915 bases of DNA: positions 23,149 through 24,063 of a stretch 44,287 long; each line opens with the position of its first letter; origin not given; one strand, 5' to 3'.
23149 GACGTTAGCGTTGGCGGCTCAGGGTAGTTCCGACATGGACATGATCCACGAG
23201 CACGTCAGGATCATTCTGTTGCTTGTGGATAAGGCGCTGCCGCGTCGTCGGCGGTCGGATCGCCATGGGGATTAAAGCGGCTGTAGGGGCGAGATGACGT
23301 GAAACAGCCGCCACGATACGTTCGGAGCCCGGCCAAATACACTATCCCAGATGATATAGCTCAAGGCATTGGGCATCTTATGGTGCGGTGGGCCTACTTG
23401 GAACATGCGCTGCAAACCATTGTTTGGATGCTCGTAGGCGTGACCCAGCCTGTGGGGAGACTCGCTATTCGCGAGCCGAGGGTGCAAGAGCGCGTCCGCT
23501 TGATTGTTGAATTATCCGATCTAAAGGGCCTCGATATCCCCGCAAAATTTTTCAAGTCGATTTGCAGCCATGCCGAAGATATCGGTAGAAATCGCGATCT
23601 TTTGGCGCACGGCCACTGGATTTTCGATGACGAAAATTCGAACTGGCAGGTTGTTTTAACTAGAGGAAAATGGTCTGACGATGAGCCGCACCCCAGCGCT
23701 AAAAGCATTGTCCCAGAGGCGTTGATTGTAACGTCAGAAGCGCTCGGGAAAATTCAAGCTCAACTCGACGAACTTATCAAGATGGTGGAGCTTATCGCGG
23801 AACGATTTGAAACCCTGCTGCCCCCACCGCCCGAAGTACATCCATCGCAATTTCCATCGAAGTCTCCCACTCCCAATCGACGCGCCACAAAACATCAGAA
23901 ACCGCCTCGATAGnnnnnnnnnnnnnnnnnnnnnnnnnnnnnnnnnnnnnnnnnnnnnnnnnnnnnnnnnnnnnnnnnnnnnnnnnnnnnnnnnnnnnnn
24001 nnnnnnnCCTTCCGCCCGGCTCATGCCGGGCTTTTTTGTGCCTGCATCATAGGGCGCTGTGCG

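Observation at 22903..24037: Repressor-linked two-gene cassette (68 aa + 204 aa with HEPN-type R-x4-6-H motif) in the rexAB-equivalent position: candidate novel prophage defence/exclusion module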

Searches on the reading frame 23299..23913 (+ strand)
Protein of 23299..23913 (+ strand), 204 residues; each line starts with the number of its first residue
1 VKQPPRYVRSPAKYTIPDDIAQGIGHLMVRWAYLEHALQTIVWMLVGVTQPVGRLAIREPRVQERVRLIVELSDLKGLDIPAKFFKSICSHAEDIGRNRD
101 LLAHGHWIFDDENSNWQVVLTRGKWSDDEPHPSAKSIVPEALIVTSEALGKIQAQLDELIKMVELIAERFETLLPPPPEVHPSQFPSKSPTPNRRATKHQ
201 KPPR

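Call 4: search_protein_families(library=pfam, proteins=[window:23299-23913:+], max_evalue=1)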
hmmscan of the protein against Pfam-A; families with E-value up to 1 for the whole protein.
window:23299-23913:+ (204 aa): 1 family
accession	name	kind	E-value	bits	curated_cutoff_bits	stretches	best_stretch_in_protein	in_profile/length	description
PF07815.19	Abi_HHR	-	0.22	12.1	27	1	2-27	39-64/77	Abl-interactor HHR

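Call 5: search_protein_families(library=padloc, proteins=[window:23299-23913:+], max_evalue=1)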
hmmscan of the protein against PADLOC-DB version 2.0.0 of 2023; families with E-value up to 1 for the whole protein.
window:23299-23913:+ (204 aa): 0 families

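Call 6: search_protein_families(library=phrogs, proteins=[window:23299-23913:+], max_evalue=1)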
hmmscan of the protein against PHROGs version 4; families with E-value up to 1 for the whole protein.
window:23299-23913:+ (204 aa): 0 families

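Call 7: find_homologous_proteins(query=window:23299-23913:+, max_evalue=0.001)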
Query window:23299-23913:+ (204 aa): 12 proteins with E <= 0.001 among 138 candidates.
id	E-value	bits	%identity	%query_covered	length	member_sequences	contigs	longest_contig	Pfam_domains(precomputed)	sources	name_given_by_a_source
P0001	3.2e-109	381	100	84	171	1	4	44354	-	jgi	jgi:hypothetical protein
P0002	7.5e-90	318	71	97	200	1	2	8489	-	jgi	jgi:hypothetical protein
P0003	1.0e-78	282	72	87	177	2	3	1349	-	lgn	-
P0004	2.7e-67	244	53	97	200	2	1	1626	-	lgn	-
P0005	1.1e-65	239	54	98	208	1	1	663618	-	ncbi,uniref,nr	ncbi:hypothetical protein [Bradyrhizobium cenepequi]|uniref:hypothetical protein n=1 Tax=Bradyrhizob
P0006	3.0e-64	234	54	93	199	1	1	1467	-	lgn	-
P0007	7.4e-63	230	51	99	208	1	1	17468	-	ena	-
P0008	1.8e-58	215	50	95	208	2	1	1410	-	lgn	-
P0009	1.5e-55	206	50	97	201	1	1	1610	-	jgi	jgi:hypothetical protein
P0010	1.2e-52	196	46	93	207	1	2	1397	-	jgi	jgi:hypothetical protein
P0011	2.0e-29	121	40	77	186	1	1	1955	-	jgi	jgi:hypothetical protein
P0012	6.6e-22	96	32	93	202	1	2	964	-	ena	-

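Call 10: find_encoding_contigs(protein=P0005, flank=10000, max_places=4)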
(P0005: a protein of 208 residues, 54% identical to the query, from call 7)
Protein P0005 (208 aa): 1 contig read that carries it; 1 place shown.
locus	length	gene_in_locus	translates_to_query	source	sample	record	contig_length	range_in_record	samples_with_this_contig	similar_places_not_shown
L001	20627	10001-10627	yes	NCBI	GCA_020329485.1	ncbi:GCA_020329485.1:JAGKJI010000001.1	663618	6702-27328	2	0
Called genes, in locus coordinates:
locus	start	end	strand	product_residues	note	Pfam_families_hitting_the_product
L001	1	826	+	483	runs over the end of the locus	PF00232:Glyco_hydro_1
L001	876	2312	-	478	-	PF00120:Gln-synt_C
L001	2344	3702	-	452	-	PF00355:Rieske, PF11723:Aromatic_hydrox (faint), PF19301:LigXa_C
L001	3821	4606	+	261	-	PF25213:HVO_A0261_N (faint), PF09339:HTH_IclR, PF01614:IclR_C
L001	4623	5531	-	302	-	PF01381:HTH_3, PF13560:HTH_31, PF13238:AAA_18 (weak), PF01202:SKI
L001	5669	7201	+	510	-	PF00501:AMP-binding, PF13193:AMP-binding_C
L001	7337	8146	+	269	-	PF12146:Hydrolase_4 (weak), PF00561:Abhydrolase_1, PF12697:Abhydrolase_6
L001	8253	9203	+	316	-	PF12760:Zn_ribbon_IS1595, PF12762:DDE_Tnp_IS1595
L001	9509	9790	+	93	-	-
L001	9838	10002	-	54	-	-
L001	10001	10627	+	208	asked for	-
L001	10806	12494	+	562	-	PF00378:ECH_1, PF16113:ECH_2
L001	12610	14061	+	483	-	-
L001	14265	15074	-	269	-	PF23441:SDR (weak), PF00106:adh_short, PF08659:KR, PF13561:adh_short_C2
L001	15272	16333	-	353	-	PF01522:Polysacc_deac_1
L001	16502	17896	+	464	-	PF04972:BON (faint), PF21923:BON_like (faint), PF00691:OmpA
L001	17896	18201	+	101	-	-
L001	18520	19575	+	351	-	PF03706:LPG_synthase_TM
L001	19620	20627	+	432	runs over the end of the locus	PF08448:PAS_4 (faint), PF00512:HisKA, PF02518:HATPase_c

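Call 11: find_encoding_contigs(protein=P0007, flank=10000, max_places=4)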
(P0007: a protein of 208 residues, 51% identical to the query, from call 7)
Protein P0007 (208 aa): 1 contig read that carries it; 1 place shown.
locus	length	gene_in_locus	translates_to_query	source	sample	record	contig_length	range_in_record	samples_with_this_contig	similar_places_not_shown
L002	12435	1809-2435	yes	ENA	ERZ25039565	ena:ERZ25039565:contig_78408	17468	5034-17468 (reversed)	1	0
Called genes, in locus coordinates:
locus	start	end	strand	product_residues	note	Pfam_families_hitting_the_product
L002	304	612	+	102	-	PF01527:HTH_Tnp_1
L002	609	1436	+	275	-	PF13276:HTH_21, PF00665:rve, PF13683:rve_3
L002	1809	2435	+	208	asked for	-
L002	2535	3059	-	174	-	PF03745:DUF309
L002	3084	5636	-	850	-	PF00501:AMP-binding, PF13193:AMP-binding_C, PF00561:Abhydrolase_1, PF12146:Hydrolase_4 (faint), PF12697:Abhydrolase_6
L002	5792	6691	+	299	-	PF01381:HTH_3, PF13560:HTH_31, PF13238:AAA_18 (weak), PF13671:AAA_33 (faint), PF01202:SKI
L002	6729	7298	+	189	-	-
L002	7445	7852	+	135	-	-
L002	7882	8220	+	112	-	-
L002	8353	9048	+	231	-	-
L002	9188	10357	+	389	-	PF00355:Rieske, PF11723:Aromatic_hydrox (faint), PF19301:LigXa_C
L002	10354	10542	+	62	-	-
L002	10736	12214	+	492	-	PF00120:Gln-synt_C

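Call 12: find_encoding_contigs(protein=P0002, flank=10000, max_places=4)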
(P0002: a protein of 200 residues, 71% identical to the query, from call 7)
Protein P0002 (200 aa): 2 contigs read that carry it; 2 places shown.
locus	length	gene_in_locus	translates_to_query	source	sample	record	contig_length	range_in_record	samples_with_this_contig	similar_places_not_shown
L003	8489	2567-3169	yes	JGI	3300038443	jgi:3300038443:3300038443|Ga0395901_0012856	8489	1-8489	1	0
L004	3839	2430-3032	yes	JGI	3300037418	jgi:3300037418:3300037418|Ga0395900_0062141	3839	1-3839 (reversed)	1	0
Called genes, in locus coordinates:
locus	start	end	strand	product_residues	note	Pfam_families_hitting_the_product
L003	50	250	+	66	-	-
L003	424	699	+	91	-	-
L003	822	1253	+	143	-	-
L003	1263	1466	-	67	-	PF01381:HTH_3 (weak)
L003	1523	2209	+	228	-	PF00717:Peptidase_S24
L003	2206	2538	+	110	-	-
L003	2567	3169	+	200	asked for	-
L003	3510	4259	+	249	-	PF24703:DUF7666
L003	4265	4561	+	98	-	-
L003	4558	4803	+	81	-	-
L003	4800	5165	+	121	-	-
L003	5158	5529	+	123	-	-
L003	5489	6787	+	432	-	-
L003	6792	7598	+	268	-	-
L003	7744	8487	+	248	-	?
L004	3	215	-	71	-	?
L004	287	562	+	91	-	-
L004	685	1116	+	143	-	-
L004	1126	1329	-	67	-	PF01381:HTH_3 (weak)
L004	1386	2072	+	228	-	PF00717:Peptidase_S24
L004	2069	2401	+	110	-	-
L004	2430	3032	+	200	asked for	-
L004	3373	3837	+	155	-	?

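Call 13: find_encoding_contigs(protein=P0001, flank=10000, max_places=6)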
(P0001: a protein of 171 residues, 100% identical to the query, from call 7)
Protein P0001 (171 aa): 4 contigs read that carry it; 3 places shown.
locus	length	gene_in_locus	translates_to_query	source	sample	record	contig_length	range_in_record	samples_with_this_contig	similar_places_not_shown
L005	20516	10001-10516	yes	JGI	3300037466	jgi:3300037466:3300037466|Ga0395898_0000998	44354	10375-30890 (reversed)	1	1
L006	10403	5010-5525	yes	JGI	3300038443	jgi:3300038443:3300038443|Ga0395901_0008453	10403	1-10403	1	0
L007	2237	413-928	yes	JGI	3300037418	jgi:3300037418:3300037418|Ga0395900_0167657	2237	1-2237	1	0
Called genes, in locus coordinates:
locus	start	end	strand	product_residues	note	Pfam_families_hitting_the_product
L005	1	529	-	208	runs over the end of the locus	-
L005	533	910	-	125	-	PF10544:T5orf172, PF13455:MUG113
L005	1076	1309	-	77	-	-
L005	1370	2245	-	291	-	-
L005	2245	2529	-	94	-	PF10073:GapR_DNA-bd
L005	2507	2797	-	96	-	PF01844:HNH (weak)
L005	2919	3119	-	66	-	-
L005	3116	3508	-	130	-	PF05772:NinB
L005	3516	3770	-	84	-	-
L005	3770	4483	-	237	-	-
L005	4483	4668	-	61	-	-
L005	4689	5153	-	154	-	PF05866:RusA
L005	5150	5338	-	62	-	-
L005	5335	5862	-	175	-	PF08299:Bac_DnaA_C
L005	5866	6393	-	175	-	PF10544:T5orf172, PF13455:MUG113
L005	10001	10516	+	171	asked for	-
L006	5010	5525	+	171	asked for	-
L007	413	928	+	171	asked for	-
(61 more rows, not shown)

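Call 21: find_related_loci(query=A1, collection=genome_contigs, flank=6000)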
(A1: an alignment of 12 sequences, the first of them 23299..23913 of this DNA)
Query A1 (204 aa) in genome_contigs; peptide patterns used: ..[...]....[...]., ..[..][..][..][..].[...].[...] (x = any residue, [..] = any of these).
157 stretches matched a pattern; 3 encode a relative of the query (tblastn E <= 1e-3); 3 distinct loci.
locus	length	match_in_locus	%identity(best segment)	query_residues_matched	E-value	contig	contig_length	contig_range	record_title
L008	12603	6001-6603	54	1-199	2e-71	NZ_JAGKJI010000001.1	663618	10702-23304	Bradyrhizobium cenepequi strain CNPSo 4026 scaffold_0, whole genome shotgun sequence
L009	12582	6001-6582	50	1-194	1e-55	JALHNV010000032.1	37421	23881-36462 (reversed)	MAG: Pseudolabrys sp. isolate Bin_72_2 c_000000005139, whole genome shotgun sequence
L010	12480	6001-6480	41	5-164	1e-33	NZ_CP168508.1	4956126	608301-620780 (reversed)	Sphingomonas sp. Sphisp66 strain CT11-66 chromosome, complete genome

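Call 22: find_related_loci(query=A1, collection=metagenome_contigs, flank=6000)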
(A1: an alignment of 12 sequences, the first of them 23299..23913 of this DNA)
Query A1 (204 aa) in metagenome_contigs; peptide patterns used: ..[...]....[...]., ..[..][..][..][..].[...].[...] (x = any residue, [..] = any of these).
600 stretches matched a pattern (row limit reached: there are more); 3 encode a relative of the query (tblastn E <= 1e-3); 3 distinct loci.
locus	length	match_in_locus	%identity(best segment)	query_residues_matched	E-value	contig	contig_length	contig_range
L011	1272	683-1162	41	5-164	6e-35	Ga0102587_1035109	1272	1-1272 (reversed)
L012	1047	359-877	32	24-197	3e-23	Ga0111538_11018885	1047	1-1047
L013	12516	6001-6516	35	7-178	1e-33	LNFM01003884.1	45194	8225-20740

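Call 23: find_related_loci(query=A1, collection=viral_contigs, flank=6000)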
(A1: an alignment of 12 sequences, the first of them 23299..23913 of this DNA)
Query A1 (204 aa) in viral_contigs; peptide patterns used: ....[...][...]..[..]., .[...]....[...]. (x = any residue, [..] = any of these).
25 stretches matched a pattern; 1 encode a relative of the query (tblastn E <= 1e-3); 1 distinct loci.
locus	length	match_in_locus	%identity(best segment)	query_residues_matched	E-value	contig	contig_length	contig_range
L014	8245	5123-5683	37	16-204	2e-34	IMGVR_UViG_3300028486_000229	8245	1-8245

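Call 24: predict_structure(alignment_id=A1)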
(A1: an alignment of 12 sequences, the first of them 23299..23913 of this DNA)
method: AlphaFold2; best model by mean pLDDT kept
length: 204 residues; sequences in the alignment: 12
mean_pLDDT: 77.6   pTM: 0.69
mean pLDDT of the five models: 77.6, 75.7, 75.1, 74.9, 74.7
residues with pLDDT >= 90: 53; 70-90: 88; 50-70: 45; < 50: 18
segments of 3 or more residues with pLDDT < 50: 1-4, 124-126, 129-137
pLDDT, mean of each block of 10 residues (from residue 1): 52 85 93 92 84 65 88 87 86 88 86 85 53 49 86 93 91 80 65 54 52
secondary structure, 60 per line:
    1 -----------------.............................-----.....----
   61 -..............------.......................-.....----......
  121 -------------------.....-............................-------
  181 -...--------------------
elements in order: H18-46 H52-56 H62-75 H82-104 E106-110 E115-120 E140-144 H146-173

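Call 25: search_protein_representatives(alignment_id=A1)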
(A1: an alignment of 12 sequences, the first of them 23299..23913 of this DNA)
Query: 12 sequences, 203 profile positions. Proteins with E-value up to 0.001 (for the whole library): 1490; up to 1e-10: 569; up to 1e-30: 93. The best 150 are listed.
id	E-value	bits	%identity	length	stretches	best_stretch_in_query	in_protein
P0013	7.5e-61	221.7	-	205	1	5-202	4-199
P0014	3.1e-56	206.6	-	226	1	11-201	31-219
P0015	9.2e-56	205.1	-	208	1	6-202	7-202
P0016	2.2e-55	203.8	-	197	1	14-202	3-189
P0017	9.3e-51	188.8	-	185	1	5-175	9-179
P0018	5.4e-49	183.0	-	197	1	15-193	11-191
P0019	4.1e-47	176.9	-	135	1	6-124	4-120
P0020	6.4e-47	176.2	-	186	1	12-178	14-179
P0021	1.3e-46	175.2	-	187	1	4-184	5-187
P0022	3.2e-46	173.9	-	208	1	9-202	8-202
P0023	6.9e-46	172.8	-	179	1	5-178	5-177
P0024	4.3e-45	170.3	-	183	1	2-183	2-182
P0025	6.3e-45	169.7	-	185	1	11-181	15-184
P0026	1.6e-44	168.4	-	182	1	6-171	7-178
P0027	8.2e-44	166.1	-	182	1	11-170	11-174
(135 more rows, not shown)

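Call 29: fold_search(model_id=the predicted structure, library=pdb)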
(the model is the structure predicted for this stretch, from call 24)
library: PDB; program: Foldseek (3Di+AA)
matches with E <= 10: 263; with E <= 0.001: 0
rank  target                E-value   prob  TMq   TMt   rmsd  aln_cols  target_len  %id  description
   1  9c3c_n                2.0e-01  0.15  0.20  0.22  17.3       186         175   10  Cryo-EM structure of native dystrophin-glycoprotein complex (DGC) (released 2024-10-23)
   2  6dv1_A                2.5e-01  0.25  0.27  0.28  10.7       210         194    9  Crystal structure of the alpha-E-catenin actin-binding domain (released 2018-12-19)
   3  1f1m_A                3.5e-01  0.10  0.19  0.23  19.2       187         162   11  CRYSTAL STRUCTURE OF OUTER SURFACE PROTEIN C (OSPC) (released 2001-04-04)
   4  1tqg                  4.7e-01  0.30  0.21  0.38  14.3       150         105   14  CheA phosphotransferase domain from Thermotoga maritima (released 2004-09-07)
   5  8ovb_C                6.6e-01  0.06  0.18  0.15  20.5       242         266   10  Human Complement C3b in complex with Trypanosoma brucei ISG65. (released 2024-02-14)
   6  9dm3_MODEL_1_A        7.0e-01  0.18  0.24  0.32  20.8       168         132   10  De novo design of proteins that bind naphthalenediimides, powerful photooxidants with tunable photophysical pr (released 2025-03-05)
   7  6fes_B                7.0e-01  0.15  0.20  0.13  17.8       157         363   13  Crystal structure of novel repeat protein BRIC2 fused to DARPin D12 (released 2018-09-05)
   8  9bif_F                7.0e-01  0.09  0.19  0.24  18.4       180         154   15  Fab B11-OspCA complex (released 2024-11-20)
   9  9c1s_D                7.4e-01  0.11  0.20  0.25  16.4       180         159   13  Fab F946 in complex with OspC type A (released 2025-08-27)
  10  3kyi_A                8.3e-01  0.21  0.21  0.32  15.4       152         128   12  Crystal structure of the phosphorylated P1 domain of CheA3 in complex with CheY6 from R. sphaeroides (released 2010-02-16)
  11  6wbi_A                8.3e-01  0.07  0.17  0.12  25.2       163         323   10  Cryo-EM structure of human Pannexin 1 channel with its C-terminal tail cleaved by caspase-7, in complex with CBX (released 2020-06-03)
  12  3kyj_A                8.8e-01  0.21  0.21  0.31  15.4       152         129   12  Crystal structure of the P1 domain of CheA3 in complex with CheY6 from R. sphaeroides (released 2010-02-16)
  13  9d3e_A                8.8e-01  0.16  0.21  0.14  14.5       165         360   11  Cryo-EM structure of CCR6 bound by SQA1 and OXM2 (released 2024-09-11)
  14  5uvi                  9.8e-01  0.12  0.19  0.12  15.8       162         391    9  Serial Millisecond Crystallography of Membrane and Soluble Protein Micro-crystals using Synchrotron Radiation (released 2017-05-24)
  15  8dpu_B                1.0e+00  0.09  0.20  0.24  16.1       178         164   15  The crystal structure of the IL-11 signalling complex (released 2023-11-29)
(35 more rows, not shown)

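Call 30: fold_search(model_id=the predicted structure, library=viral)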
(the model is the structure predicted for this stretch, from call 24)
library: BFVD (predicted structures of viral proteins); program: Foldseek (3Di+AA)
matches with E <= 10: 367; with E <= 0.001: 1
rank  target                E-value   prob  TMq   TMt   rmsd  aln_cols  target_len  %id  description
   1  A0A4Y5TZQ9            3.5e-04  1.00  0.53  0.67   6.3       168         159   15  (no name in the UniProt tables at hand)
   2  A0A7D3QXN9            1.1e-01  0.16  0.17  0.08  18.5       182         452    8  Collagen triple helix repeat protein [Fadolivirus FV1/VV64]
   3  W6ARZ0                1.3e-01  0.23  0.20  0.23  19.7       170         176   15  Uncharacterized protein [Erwinia phage Ea35-70]
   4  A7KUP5                2.0e-01  0.25  0.19  0.08  16.1       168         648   10  (no name in the UniProt tables at hand)
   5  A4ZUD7                2.8e-01  0.51  0.30  0.37  16.8       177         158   12  Uncharacterized protein ORF158 [Acidianus bottle-shaped virus (isolate Italy/Pozzuoli)]
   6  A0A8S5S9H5            3.3e-01  0.06  0.12  0.12  19.1       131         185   11  Uncharacterized protein [Myoviridae sp. ctByu2]
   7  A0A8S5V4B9            3.9e-01  0.16  0.19  0.25  15.2       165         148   12  Nucleoporin [Siphoviridae sp. ctNHg2]
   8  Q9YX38                4.1e-01  0.08  0.14  0.10  14.0       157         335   10  Non-structural protein P9-1 [Fiji disease virus (isolate Sugarcane)]
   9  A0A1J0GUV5            4.4e-01  0.09  0.14  0.17  16.9       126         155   13  (no name in the UniProt tables at hand)
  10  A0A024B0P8            4.6e-01  0.30  0.25  0.40  16.6       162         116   10  Uncharacterized protein [Bacillus phage Evoli]
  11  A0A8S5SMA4            4.6e-01  0.28  0.30  0.30  11.4       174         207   12  Uncharacterized protein [Myoviridae sp. ctgEf1]
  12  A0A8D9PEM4            4.6e-01  0.13  0.15  0.21  13.9       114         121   13  Uncharacterized protein [Bacteriophage sp.]
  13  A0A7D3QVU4            4.9e-01  0.16  0.26  0.10  24.9       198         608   11  Uncharacterized protein [Fadolivirus FV1/VV64]
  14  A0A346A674            5.2e-01  0.10  0.14  0.22  12.9       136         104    7  (no name in the UniProt tables at hand)
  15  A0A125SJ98            5.8e-01  0.09  0.19  0.08  20.7       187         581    9  (no name in the UniProt tables at hand)
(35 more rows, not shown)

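Call 33: search_protein_families(library=pfam, alignment_id=A2, max_evalue=0.1)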
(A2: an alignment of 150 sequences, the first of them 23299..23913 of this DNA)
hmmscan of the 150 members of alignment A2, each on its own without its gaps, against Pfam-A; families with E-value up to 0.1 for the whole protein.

A. member 1, window:23299-23913:+ (204 aa): 0 families

B. families by the number of members that match (of 150 scanned): 39 families (the first 25 are shown)
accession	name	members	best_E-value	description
PF18735.6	HEPN_RiboL-PSP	2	0.0093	RiboL-PSP-HEPN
PF16524.11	RisS_PPD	2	0.075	Periplasmic domain of Sensor histidine kinase RisS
PF18299.6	R2K_2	1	0.0033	ATP-grasp domain, R2K clade family 2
PF12236.14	Head-tail_con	1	0.0038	Bacteriophage head to tail connecting protein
PF16809.10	NleF_casp_inhib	1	0.014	NleF caspase inhibitor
PF08032.17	SpoU_sub_bind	1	0.015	RNA 2'-O ribose methyltransferase substrate binding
PF11534.13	HTHP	1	0.021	Hexameric tyrosine-coordinated heme protein (HTHP)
PF18625.7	EspB_PE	1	0.023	ESX-1 secreted protein B PE domain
PF24414.1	DUF7547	1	0.026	Family of unknown function (DUF7547)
PF09471.16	Peptidase_M64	1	0.031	IgA Peptidase M64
PF07727.20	RVT_2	1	0.033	Reverse transcriptase (RNA-dependent DNA polymerase)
PF07197.17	DUF1409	1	0.034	Protein of unknown function (DUF1409)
PF02403.27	Seryl_tRNA_N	1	0.036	Seryl-tRNA synthetase N-terminal domain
PF09965.14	DUF2199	1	0.041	Uncharacterized protein conserved in bacteria (DUF2199)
PF18915.5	DUF5667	1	0.055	Domain of unknown function (DUF5667)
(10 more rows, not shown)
